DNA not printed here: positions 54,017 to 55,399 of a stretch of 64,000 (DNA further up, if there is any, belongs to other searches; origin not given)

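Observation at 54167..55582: Radical-SAM/SPASM maturase plus a 72-aa peptide built from nine Y-x-D/E triplets: a candidate new RiPP locus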

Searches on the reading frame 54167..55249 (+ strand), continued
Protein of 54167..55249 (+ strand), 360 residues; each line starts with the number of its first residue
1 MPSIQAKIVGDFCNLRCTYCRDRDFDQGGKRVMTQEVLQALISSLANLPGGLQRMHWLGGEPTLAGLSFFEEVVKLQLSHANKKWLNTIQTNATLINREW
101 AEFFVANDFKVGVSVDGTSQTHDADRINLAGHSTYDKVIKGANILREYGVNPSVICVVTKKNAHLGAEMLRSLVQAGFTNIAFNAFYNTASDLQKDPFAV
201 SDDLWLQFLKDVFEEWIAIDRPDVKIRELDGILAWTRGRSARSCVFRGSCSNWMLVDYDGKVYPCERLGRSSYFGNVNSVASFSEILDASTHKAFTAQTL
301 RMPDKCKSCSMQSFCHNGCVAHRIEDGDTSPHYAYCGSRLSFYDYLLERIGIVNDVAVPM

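Call 59: search_protein_families(library=ncbifam, proteins=[L055:3501-4544:+, L094:3501-4550:+, L053:3501-4559:+, L067:3501-4574:+, L083:3501-4577:+, L017:4001-5095:+, L081:3501-4568:+, L010:4001-5080:+], max_evalue=1e-20)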
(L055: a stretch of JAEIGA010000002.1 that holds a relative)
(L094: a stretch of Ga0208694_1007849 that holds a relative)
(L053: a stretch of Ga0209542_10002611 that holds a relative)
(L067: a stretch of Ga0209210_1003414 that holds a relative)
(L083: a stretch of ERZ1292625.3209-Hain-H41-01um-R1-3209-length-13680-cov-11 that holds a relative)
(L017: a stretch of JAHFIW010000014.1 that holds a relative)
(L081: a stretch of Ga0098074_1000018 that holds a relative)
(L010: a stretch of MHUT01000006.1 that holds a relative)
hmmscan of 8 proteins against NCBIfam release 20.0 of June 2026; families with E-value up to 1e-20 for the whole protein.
L055:3501-4544:+ (348 aa): 21 families
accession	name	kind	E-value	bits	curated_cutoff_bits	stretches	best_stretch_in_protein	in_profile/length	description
TIGR03942.1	sulfatase_rSAM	equivalog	2.1e-82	277.1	349.45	1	2-346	2-357/363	anaerobic sulfatase maturase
NF041298.1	rSAM_mat_DynA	equivalog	2e-60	204.7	450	1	4-346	5-353/356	dynobactin maturation radical SAM/SPASM protein DynA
NF010321.0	PRK13758.1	equivalog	4.8e-60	203.7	441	1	2-346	6-363/370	anaerobic sulfatase-maturase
NF010308.0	PRK13745.1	equivalog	5.1e-54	183.8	484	1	3-344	16-383/412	anaerobic sulfatase-maturation protein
NF047865.1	rSAM_PapB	equivalog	1.4e-46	159.2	340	1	7-316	9-319/330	PapB family radical SAM/SPASM ranthipeptide maturase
TIGR04261.1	rSAM_GlyRichRpt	subfamily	4.2e-46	157.6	310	1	9-337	5-351/363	cyclophane-forming radical SAM/SPASM peptide maturase GrrM/OscB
NF041707.1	rSAM_YhhB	equivalog_domain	7.7e-40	136.9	445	1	7-347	8-366/369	cyclophane-forming radical SAM/SPASM peptide maturase YhhB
TIGR04083.1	rSAM_pep_methan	hypoth_equivalog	6.1e-39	134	300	1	11-347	10-344/376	TIGR04083 family peptide-modifying radical SAM enzyme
NF041300.1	rSAM_mat_DarW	exception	7.3e-39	133.8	650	1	10-318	50-371/415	radical SAM/SPASM peptide maturase DarW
NF041718.1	rSAM_phane_AMC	equivalog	4.8e-38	131.1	425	1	9-336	14-350/362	cyclophane-forming radical SAM peptide maturase AmcB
NF038005.1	rSAM_mat_DarE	equivalog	2.9e-37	128.4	650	1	9-329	82-416/432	darobactin maturation radical SAM/SPASM protein DarE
TIGR03906.1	quino_hemo_SAM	equivalog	9.3e-35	120.2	453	1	7-340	100-441/467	quinohemoprotein amine dehydrogenase maturation protein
TIGR04269.1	SAM_SPASM_FxsB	subfamily_domain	1.1e-31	110.2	370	1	7-343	8-362/363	FxsB family cyclophane-forming radical SAM/SPASM peptide maturase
TIGR04068.1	rSAM_ocin_clost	equivalog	3.8e-28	98.6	500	1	7-158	90-244/462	Cys-rich peptide radical SAM maturase CcpM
NF045574.1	sacti_mat_StsB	exception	4.6e-26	91.7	625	1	9-332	104-414/466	StsB family radical SAM/SPASM domain sactipeptide maturase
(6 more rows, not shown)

L094:3501-4550:+ (350 aa): 21 families
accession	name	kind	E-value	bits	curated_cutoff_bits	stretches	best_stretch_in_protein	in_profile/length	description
TIGR03942.1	sulfatase_rSAM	equivalog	4.2e-77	259.7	349.45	1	2-348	2-359/363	anaerobic sulfatase maturase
NF041298.1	rSAM_mat_DynA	equivalog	1.3e-60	205.3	450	1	9-343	9-350/356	dynobactin maturation radical SAM/SPASM protein DynA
NF010321.0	PRK13758.1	equivalog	1.2e-56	192.5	441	1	3-340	7-356/370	anaerobic sulfatase-maturase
NF010308.0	PRK13745.1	equivalog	2.5e-53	181.5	484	1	2-189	15-207/412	anaerobic sulfatase-maturation protein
TIGR04261.1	rSAM_GlyRichRpt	subfamily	1.4e-49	169.1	310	1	8-321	4-335/363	cyclophane-forming radical SAM/SPASM peptide maturase GrrM/OscB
TIGR04083.1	rSAM_pep_methan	hypoth_equivalog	2.6e-46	158.2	300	1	11-347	10-344/376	TIGR04083 family peptide-modifying radical SAM enzyme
NF041300.1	rSAM_mat_DarW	exception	2.4e-45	155.1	650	1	9-324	49-377/415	radical SAM/SPASM peptide maturase DarW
NF041718.1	rSAM_phane_AMC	equivalog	6.1e-45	153.8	425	1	8-312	13-326/362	cyclophane-forming radical SAM peptide maturase AmcB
NF047865.1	rSAM_PapB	equivalog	3.4e-42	144.9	340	1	10-317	12-320/330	PapB family radical SAM/SPASM ranthipeptide maturase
NF038005.1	rSAM_mat_DarE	equivalog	9.1e-40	136.7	650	1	9-325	82-412/432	darobactin maturation radical SAM/SPASM protein DarE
NF041707.1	rSAM_YhhB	equivalog_domain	2e-38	132.3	445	1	7-347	8-366/369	cyclophane-forming radical SAM/SPASM peptide maturase YhhB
TIGR04269.1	SAM_SPASM_FxsB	subfamily_domain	8.5e-32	110.6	370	1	7-343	8-362/363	FxsB family cyclophane-forming radical SAM/SPASM peptide maturase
TIGR03978.1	rSAM_paired_1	equivalog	7e-30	104.2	370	1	11-342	93-447/466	His-Xaa-Ser system radical SAM maturase HxsB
TIGR04163.1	rSAM_cobopep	equivalog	5.7e-29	101.1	375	1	3-337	67-410/428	peptide-modifying radical SAM enzyme CbpB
TIGR03974.1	rSAM_six_Cys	equivalog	6.3e-25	87.9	425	1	10-329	106-431/451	thioether cross-link-forming SCIFF peptide maturase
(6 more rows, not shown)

L053:3501-4559:+ (353 aa): 23 families
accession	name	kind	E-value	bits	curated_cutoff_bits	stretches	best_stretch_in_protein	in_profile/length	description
TIGR03942.1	sulfatase_rSAM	equivalog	5.3e-86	288.9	349.45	1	1-350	5-360/363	anaerobic sulfatase maturase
NF041298.1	rSAM_mat_DynA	equivalog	3.5e-73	246.6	450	1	6-347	10-353/356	dynobactin maturation radical SAM/SPASM protein DynA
NF010308.0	PRK13745.1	equivalog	7.9e-64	216.1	484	1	1-340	18-378/412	anaerobic sulfatase-maturation protein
NF010321.0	PRK13758.1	equivalog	1.5e-60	205.3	441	1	6-346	14-361/370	anaerobic sulfatase-maturase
NF041300.1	rSAM_mat_DarW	exception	7.8e-48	163.3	650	1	6-322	50-370/415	radical SAM/SPASM peptide maturase DarW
NF041718.1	rSAM_phane_AMC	equivalog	6.4e-47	160.3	425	1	6-324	15-333/362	cyclophane-forming radical SAM peptide maturase AmcB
NF038005.1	rSAM_mat_DarE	equivalog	3.2e-44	151.4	650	1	6-323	83-405/432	darobactin maturation radical SAM/SPASM protein DarE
TIGR04261.1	rSAM_GlyRichRpt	subfamily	3.9e-44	151.2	310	1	5-323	5-332/363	cyclophane-forming radical SAM/SPASM peptide maturase GrrM/OscB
NF047865.1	rSAM_PapB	equivalog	1.6e-42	145.9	340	1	3-320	9-318/330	PapB family radical SAM/SPASM ranthipeptide maturase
TIGR04083.1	rSAM_pep_methan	hypoth_equivalog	1.4e-41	142.6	300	1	7-330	10-322/376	TIGR04083 family peptide-modifying radical SAM enzyme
NF041707.1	rSAM_YhhB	equivalog_domain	3.4e-41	141.4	445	1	7-324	12-339/369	cyclophane-forming radical SAM/SPASM peptide maturase YhhB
TIGR04496.1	rSAM_XyeB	equivalog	1.3e-33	116.3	450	1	4-324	11-343/385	cyclophane-forming radical SAM/SPASM peptide maturase XyeB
TIGR04269.1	SAM_SPASM_FxsB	subfamily_domain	1.1e-31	110.2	370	1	6-323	11-338/363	FxsB family cyclophane-forming radical SAM/SPASM peptide maturase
TIGR04064.1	rSAM_nif11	equivalog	6.3e-30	104.3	518.7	1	3-141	84-224/459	nif11-like peptide radical SAM maturase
TIGR03978.1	rSAM_paired_1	equivalog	7.1e-30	104.2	370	1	7-348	93-452/466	His-Xaa-Ser system radical SAM maturase HxsB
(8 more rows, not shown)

L067:3501-4574:+ (358 aa): 23 families
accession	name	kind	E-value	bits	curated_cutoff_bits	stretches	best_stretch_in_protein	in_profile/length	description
TIGR03942.1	sulfatase_rSAM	equivalog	1e-83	281.4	349.45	1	1-351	5-361/363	anaerobic sulfatase maturase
NF041298.1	rSAM_mat_DynA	equivalog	2.9e-69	233.7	450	1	6-349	10-355/356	dynobactin maturation radical SAM/SPASM protein DynA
NF010308.0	PRK13745.1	equivalog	5.2e-62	210.1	484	1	2-344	19-382/412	anaerobic sulfatase-maturation protein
NF010321.0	PRK13758.1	equivalog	5.1e-60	203.6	441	1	3-347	11-362/370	anaerobic sulfatase-maturase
NF041300.1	rSAM_mat_DarW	exception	4.1e-47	161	650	1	6-321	50-369/415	radical SAM/SPASM peptide maturase DarW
NF041718.1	rSAM_phane_AMC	equivalog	8e-45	153.4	425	1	5-322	14-331/362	cyclophane-forming radical SAM peptide maturase AmcB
NF038005.1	rSAM_mat_DarE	equivalog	6.5e-43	147.1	650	1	6-323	83-405/432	darobactin maturation radical SAM/SPASM protein DarE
TIGR04261.1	rSAM_GlyRichRpt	subfamily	9.5e-42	143.3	310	1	5-320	5-329/363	cyclophane-forming radical SAM/SPASM peptide maturase GrrM/OscB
NF041707.1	rSAM_YhhB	equivalog_domain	8.6e-40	136.8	445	1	5-349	10-367/369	cyclophane-forming radical SAM/SPASM peptide maturase YhhB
NF047865.1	rSAM_PapB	equivalog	7.1e-38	130.7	340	1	3-320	9-318/330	PapB family radical SAM/SPASM ranthipeptide maturase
TIGR04083.1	rSAM_pep_methan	hypoth_equivalog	6.8e-36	123.9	300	1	7-349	10-345/376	TIGR04083 family peptide-modifying radical SAM enzyme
TIGR03978.1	rSAM_paired_1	equivalog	2.8e-30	105.5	370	1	2-353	88-457/466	His-Xaa-Ser system radical SAM maturase HxsB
TIGR04269.1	SAM_SPASM_FxsB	subfamily_domain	2e-29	102.8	370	1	4-324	9-339/363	FxsB family cyclophane-forming radical SAM/SPASM peptide maturase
TIGR04496.1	rSAM_XyeB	equivalog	2.4e-29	102.2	450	1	3-324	10-343/385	cyclophane-forming radical SAM/SPASM peptide maturase XyeB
TIGR04163.1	rSAM_cobopep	equivalog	3.1e-27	95.4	375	1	5-336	72-408/428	peptide-modifying radical SAM enzyme CbpB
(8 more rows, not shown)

L083:3501-4577:+ (359 aa): 21 families
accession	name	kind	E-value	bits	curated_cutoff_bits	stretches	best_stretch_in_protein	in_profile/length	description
TIGR03942.1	sulfatase_rSAM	equivalog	3e-81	273.3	349.45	1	1-347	5-357/363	anaerobic sulfatase maturase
NF041298.1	rSAM_mat_DynA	equivalog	1.7e-64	218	450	1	6-347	10-353/356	dynobactin maturation radical SAM/SPASM protein DynA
NF010321.0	PRK13758.1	equivalog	2.9e-63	214.2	441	1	6-349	14-364/370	anaerobic sulfatase-maturase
NF010308.0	PRK13745.1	equivalog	2.2e-61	208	484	1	1-341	18-379/412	anaerobic sulfatase-maturation protein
NF041300.1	rSAM_mat_DarW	exception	1.1e-52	179.3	650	1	6-323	50-371/415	radical SAM/SPASM peptide maturase DarW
NF038005.1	rSAM_mat_DarE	equivalog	2.9e-43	148.2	650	1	6-322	83-404/432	darobactin maturation radical SAM/SPASM protein DarE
NF047865.1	rSAM_PapB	equivalog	3.6e-43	148.1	340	1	4-320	10-318/330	PapB family radical SAM/SPASM ranthipeptide maturase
NF041718.1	rSAM_phane_AMC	equivalog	9e-41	140.1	425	1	5-334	14-342/362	cyclophane-forming radical SAM peptide maturase AmcB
TIGR04261.1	rSAM_GlyRichRpt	subfamily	2.7e-39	135.2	310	1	5-321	5-330/363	cyclophane-forming radical SAM/SPASM peptide maturase GrrM/OscB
TIGR04083.1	rSAM_pep_methan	hypoth_equivalog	2.4e-35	122.1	300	1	7-345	10-341/376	TIGR04083 family peptide-modifying radical SAM enzyme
NF041707.1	rSAM_YhhB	equivalog_domain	1.1e-32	113.3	445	1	6-338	11-356/369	cyclophane-forming radical SAM/SPASM peptide maturase YhhB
TIGR03978.1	rSAM_paired_1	equivalog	3.2e-31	108.6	370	1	5-348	91-452/466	His-Xaa-Ser system radical SAM maturase HxsB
TIGR04163.1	rSAM_cobopep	equivalog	2.4e-28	99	375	1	6-338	73-410/428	peptide-modifying radical SAM enzyme CbpB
TIGR04496.1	rSAM_XyeB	equivalog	1.7e-26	92.8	450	1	5-350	12-372/385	cyclophane-forming radical SAM/SPASM peptide maturase XyeB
TIGR04068.1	rSAM_ocin_clost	equivalog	3.1e-26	92.3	500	1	5-319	92-425/462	Cys-rich peptide radical SAM maturase CcpM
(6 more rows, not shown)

L017:4001-5095:+ (365 aa): 17 families
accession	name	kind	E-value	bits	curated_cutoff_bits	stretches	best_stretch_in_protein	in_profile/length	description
TIGR03942.1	sulfatase_rSAM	equivalog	5.4e-81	272.5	349.45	1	1-350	5-361/363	anaerobic sulfatase maturase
NF041298.1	rSAM_mat_DynA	equivalog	1.5e-72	244.6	450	1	6-347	10-354/356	dynobactin maturation radical SAM/SPASM protein DynA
NF010321.0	PRK13758.1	equivalog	1.9e-58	198.4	441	1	6-348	14-364/370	anaerobic sulfatase-maturase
NF010308.0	PRK13745.1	equivalog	1.3e-53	182.4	484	1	1-340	18-379/412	anaerobic sulfatase-maturation protein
NF041300.1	rSAM_mat_DarW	exception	6.1e-42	143.9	650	1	6-322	50-371/415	radical SAM/SPASM peptide maturase DarW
NF038005.1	rSAM_mat_DarE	equivalog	4.7e-41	140.9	650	1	6-321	83-404/432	darobactin maturation radical SAM/SPASM protein DarE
NF041707.1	rSAM_YhhB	equivalog_domain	9.5e-40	136.6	445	1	7-348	12-367/369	cyclophane-forming radical SAM/SPASM peptide maturase YhhB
NF041718.1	rSAM_phane_AMC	equivalog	9.9e-40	136.6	425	1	6-319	15-329/362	cyclophane-forming radical SAM peptide maturase AmcB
TIGR04261.1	rSAM_GlyRichRpt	subfamily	1.8e-39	135.8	310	1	5-318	5-328/363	cyclophane-forming radical SAM/SPASM peptide maturase GrrM/OscB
NF047865.1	rSAM_PapB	equivalog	2.2e-37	129.1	340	1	3-319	9-318/330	PapB family radical SAM/SPASM ranthipeptide maturase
TIGR04083.1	rSAM_pep_methan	hypoth_equivalog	7.7e-37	127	300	1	7-353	10-350/376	TIGR04083 family peptide-modifying radical SAM enzyme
TIGR04269.1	SAM_SPASM_FxsB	subfamily_domain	4.1e-31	108.3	370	1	6-336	11-355/363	FxsB family cyclophane-forming radical SAM/SPASM peptide maturase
TIGR04496.1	rSAM_XyeB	equivalog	6.3e-30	104.1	450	1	4-318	11-338/385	cyclophane-forming radical SAM/SPASM peptide maturase XyeB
TIGR04068.1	rSAM_ocin_clost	equivalog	1.2e-29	103.5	500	1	5-334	92-441/462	Cys-rich peptide radical SAM maturase CcpM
TIGR03978.1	rSAM_paired_1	equivalog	2.5e-28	99.1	370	0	7-159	93-248/466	His-Xaa-Ser system radical SAM maturase HxsB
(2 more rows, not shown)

L081:3501-4568:+ (356 aa): 19 families
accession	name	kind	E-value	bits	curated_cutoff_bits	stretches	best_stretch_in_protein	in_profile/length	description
TIGR03942.1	sulfatase_rSAM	equivalog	1.1e-78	264.9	349.45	1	1-350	5-361/363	anaerobic sulfatase maturase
NF041298.1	rSAM_mat_DynA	equivalog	2e-63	214.5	450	1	6-344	10-351/356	dynobactin maturation radical SAM/SPASM protein DynA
NF010308.0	PRK13745.1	equivalog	1.2e-54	185.8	484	1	3-334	20-373/412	anaerobic sulfatase-maturation protein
NF010321.0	PRK13758.1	equivalog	2.7e-52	178.2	441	1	6-340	14-356/370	anaerobic sulfatase-maturase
NF041300.1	rSAM_mat_DarW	exception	9.2e-43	146.6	650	1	6-322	50-371/415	radical SAM/SPASM peptide maturase DarW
NF041718.1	rSAM_phane_AMC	equivalog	7.9e-39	133.7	425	1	6-317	15-327/362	cyclophane-forming radical SAM peptide maturase AmcB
TIGR04261.1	rSAM_GlyRichRpt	subfamily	1.7e-38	132.6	310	1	4-317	4-327/363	cyclophane-forming radical SAM/SPASM peptide maturase GrrM/OscB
NF047865.1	rSAM_PapB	equivalog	6.9e-38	130.7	340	1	5-319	11-318/330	PapB family radical SAM/SPASM ranthipeptide maturase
NF038005.1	rSAM_mat_DarE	equivalog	9e-38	130.1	650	1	6-323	83-406/432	darobactin maturation radical SAM/SPASM protein DarE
NF041707.1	rSAM_YhhB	equivalog_domain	3.1e-35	121.8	445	1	7-346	12-365/369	cyclophane-forming radical SAM/SPASM peptide maturase YhhB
TIGR04083.1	rSAM_pep_methan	hypoth_equivalog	3.2e-30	105.3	300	1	7-344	10-341/376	TIGR04083 family peptide-modifying radical SAM enzyme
TIGR04269.1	SAM_SPASM_FxsB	subfamily_domain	2e-29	102.7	370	1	7-323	12-339/363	FxsB family cyclophane-forming radical SAM/SPASM peptide maturase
TIGR03978.1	rSAM_paired_1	equivalog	5e-28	98.1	370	1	7-342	93-447/466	His-Xaa-Ser system radical SAM maturase HxsB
TIGR04163.1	rSAM_cobopep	equivalog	6.8e-28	97.6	375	1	5-334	72-407/428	peptide-modifying radical SAM enzyme CbpB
NF045574.1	sacti_mat_StsB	exception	1.6e-26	93.2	625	1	5-319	104-397/466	StsB family radical SAM/SPASM domain sactipeptide maturase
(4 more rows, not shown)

L010:4001-5080:+ (360 aa): 20 families
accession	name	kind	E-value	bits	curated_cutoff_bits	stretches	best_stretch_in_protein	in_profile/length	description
TIGR03942.1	sulfatase_rSAM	equivalog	3.2e-70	237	349.45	1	6-353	4-360/363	anaerobic sulfatase maturase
NF041298.1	rSAM_mat_DynA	equivalog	4e-60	203.7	450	1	12-352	10-355/356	dynobactin maturation radical SAM/SPASM protein DynA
NF010321.0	PRK13758.1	equivalog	3.1e-51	174.7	441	1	11-353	13-365/370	anaerobic sulfatase-maturase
NF047865.1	rSAM_PapB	equivalog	1.5e-43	149.3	340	1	9-329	9-326/330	PapB family radical SAM/SPASM ranthipeptide maturase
NF010308.0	PRK13745.1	equivalog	1.8e-40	139.2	484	1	6-346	17-381/412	anaerobic sulfatase-maturation protein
TIGR04261.1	rSAM_GlyRichRpt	subfamily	8e-38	130.4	310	1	11-322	5-330/363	cyclophane-forming radical SAM/SPASM peptide maturase GrrM/OscB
TIGR04083.1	rSAM_pep_methan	hypoth_equivalog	7e-37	127.2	300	1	13-320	10-311/376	TIGR04083 family peptide-modifying radical SAM enzyme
NF041718.1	rSAM_phane_AMC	equivalog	7.5e-37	127.2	425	1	11-242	14-240/362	cyclophane-forming radical SAM peptide maturase AmcB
NF041300.1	rSAM_mat_DarW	exception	2.4e-35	122.2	650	1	12-324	50-371/415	radical SAM/SPASM peptide maturase DarW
NF038005.1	rSAM_mat_DarE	equivalog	3.5e-34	118.3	650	1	12-325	83-406/432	darobactin maturation radical SAM/SPASM protein DarE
NF041707.1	rSAM_YhhB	equivalog_domain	3e-30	105.4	445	1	12-352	11-367/369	cyclophane-forming radical SAM/SPASM peptide maturase YhhB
TIGR03978.1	rSAM_paired_1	equivalog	7.2e-29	100.8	370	1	13-357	93-458/466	His-Xaa-Ser system radical SAM maturase HxsB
TIGR04269.1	SAM_SPASM_FxsB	subfamily_domain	7e-26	91.1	370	1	11-338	10-353/363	FxsB family cyclophane-forming radical SAM/SPASM peptide maturase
NF040492.1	not_ScfB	exception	3.1e-25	89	855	1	12-330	104-426/450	ScfB-related radical SAM/SPASM orphan maturase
TIGR04496.1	rSAM_XyeB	equivalog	2.5e-24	85.7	450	1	10-343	11-362/385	cyclophane-forming radical SAM/SPASM peptide maturase XyeB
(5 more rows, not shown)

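Call 71: search_protein_families(library=pfam, proteins=[L066:1639-2583:-], max_evalue=0.1)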
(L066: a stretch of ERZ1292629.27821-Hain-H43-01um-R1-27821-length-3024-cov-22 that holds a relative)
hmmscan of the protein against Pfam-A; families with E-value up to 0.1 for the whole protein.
L066:1639-2583:- (315 aa): 2 families
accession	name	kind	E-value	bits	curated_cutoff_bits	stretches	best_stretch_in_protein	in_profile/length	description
PF10263.15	SprT-like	-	0.00018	21.7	25.6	1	162-204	27-74/108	SprT-like family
PF21484.3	Chp1-like_PIN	-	0.047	14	27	0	90-153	57-115/148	Chromo domain-containing protein 1-like, PIN domain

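Call 75: find_encoding_contigs(protein=window:54167-55249:+, flank=1000, max_places=3)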
Protein window:54167-55249:+ (360 aa): 3 contigs read that carry it; 1 place shown.
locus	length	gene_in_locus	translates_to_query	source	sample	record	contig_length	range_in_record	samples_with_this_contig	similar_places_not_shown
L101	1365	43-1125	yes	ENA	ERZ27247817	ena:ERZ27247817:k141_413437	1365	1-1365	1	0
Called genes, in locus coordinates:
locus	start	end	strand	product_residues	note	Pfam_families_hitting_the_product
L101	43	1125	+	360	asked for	PF04055:Radical_SAM, PF13353:Fer4_12 (faint), PF13186:SPASM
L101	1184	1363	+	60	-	?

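Call 88: search_protein_families(library=ncbifam, proteins=[L066:1639-2583:-], max_evalue=1)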
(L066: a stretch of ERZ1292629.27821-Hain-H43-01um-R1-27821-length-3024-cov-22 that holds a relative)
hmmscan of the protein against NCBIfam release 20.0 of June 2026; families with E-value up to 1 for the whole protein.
L066:1639-2583:- (315 aa): 0 families
